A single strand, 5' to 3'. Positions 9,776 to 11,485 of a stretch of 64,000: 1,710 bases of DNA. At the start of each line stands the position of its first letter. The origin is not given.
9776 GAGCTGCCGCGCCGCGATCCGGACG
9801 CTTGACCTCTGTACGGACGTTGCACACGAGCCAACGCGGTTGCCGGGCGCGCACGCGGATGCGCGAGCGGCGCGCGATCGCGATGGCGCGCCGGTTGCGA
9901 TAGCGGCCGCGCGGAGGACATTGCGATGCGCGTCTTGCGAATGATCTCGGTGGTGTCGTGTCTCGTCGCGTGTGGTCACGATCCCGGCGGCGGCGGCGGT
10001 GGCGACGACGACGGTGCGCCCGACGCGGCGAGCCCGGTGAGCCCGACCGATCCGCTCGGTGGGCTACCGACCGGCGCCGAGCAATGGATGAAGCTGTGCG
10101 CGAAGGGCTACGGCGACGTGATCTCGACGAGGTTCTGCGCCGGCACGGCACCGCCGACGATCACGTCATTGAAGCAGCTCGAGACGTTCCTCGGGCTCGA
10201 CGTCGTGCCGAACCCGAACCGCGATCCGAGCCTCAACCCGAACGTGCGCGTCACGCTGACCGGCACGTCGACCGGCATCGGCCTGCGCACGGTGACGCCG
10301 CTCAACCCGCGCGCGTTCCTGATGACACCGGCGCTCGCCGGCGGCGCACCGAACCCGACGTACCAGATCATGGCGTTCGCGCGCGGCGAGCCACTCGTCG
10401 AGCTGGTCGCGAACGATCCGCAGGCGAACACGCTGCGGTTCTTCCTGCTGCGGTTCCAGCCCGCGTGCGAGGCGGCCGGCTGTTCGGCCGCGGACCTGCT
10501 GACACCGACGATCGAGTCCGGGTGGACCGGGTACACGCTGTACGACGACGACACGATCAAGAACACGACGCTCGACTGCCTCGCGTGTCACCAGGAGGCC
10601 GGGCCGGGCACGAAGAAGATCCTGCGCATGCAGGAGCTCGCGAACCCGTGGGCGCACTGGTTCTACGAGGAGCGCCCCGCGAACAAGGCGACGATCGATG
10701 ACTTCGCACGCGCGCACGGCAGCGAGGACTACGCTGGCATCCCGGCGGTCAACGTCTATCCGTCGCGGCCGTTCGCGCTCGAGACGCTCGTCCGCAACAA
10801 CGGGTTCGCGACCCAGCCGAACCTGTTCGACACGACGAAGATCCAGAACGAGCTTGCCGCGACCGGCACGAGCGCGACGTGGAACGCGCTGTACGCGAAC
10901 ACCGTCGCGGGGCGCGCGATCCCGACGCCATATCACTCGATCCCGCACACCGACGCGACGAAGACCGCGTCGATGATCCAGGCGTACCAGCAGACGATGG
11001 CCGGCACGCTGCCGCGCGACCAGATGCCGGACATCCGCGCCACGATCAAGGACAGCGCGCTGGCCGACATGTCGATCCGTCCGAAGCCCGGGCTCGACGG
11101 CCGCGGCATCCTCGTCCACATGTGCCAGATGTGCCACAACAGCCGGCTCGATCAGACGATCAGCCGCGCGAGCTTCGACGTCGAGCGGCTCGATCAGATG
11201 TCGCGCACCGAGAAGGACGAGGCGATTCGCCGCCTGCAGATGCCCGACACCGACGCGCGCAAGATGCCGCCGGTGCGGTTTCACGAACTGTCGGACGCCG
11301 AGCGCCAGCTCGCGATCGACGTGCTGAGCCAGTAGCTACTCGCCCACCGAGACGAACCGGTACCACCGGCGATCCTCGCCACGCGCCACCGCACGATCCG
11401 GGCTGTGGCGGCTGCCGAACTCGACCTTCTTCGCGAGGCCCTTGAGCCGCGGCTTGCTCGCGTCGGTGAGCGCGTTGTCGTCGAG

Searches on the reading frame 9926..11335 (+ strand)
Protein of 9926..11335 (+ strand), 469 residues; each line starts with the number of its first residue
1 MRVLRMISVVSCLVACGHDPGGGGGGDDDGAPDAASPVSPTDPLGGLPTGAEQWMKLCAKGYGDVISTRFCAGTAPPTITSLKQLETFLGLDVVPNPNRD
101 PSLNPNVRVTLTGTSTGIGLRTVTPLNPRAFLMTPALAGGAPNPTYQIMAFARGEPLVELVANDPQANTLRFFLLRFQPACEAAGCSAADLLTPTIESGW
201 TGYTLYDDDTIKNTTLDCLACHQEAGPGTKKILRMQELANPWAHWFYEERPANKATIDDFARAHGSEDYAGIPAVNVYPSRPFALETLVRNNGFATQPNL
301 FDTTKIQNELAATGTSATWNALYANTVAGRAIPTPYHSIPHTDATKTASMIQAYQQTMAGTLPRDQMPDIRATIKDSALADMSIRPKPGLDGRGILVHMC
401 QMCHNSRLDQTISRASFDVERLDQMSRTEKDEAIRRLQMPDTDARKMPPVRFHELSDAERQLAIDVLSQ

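Call 3: search_protein_families(library=pfam, proteins=[window:9926-11335:+], max_evalue=0.1)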
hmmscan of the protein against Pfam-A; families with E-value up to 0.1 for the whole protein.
window:9926-11335:+ (469 aa): 2 families
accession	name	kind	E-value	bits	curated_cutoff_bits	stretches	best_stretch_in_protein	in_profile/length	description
PF13442.11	Cytochrome_CBB3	-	0.00011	22.9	27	0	391-462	5-63/68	Cytochrome C oxidase, cbb3-type, subunit III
PF14522.11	Cytochrome_C7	-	0.049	13.9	24.8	0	211-225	9-23/67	Cytochrome c7 and related cytochrome c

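Call 4: search_protein_families(library=ncbifam, proteins=[window:9926-11335:+], max_evalue=0.1)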
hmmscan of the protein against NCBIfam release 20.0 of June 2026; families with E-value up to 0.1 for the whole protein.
window:9926-11335:+ (469 aa): 1 family
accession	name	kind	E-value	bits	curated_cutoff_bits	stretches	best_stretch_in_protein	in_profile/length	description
TIGR01905.1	paired_CXXCH_1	subfamily_domain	0.032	14.1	25.2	0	216-237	7-28/41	doubled CXXCH domain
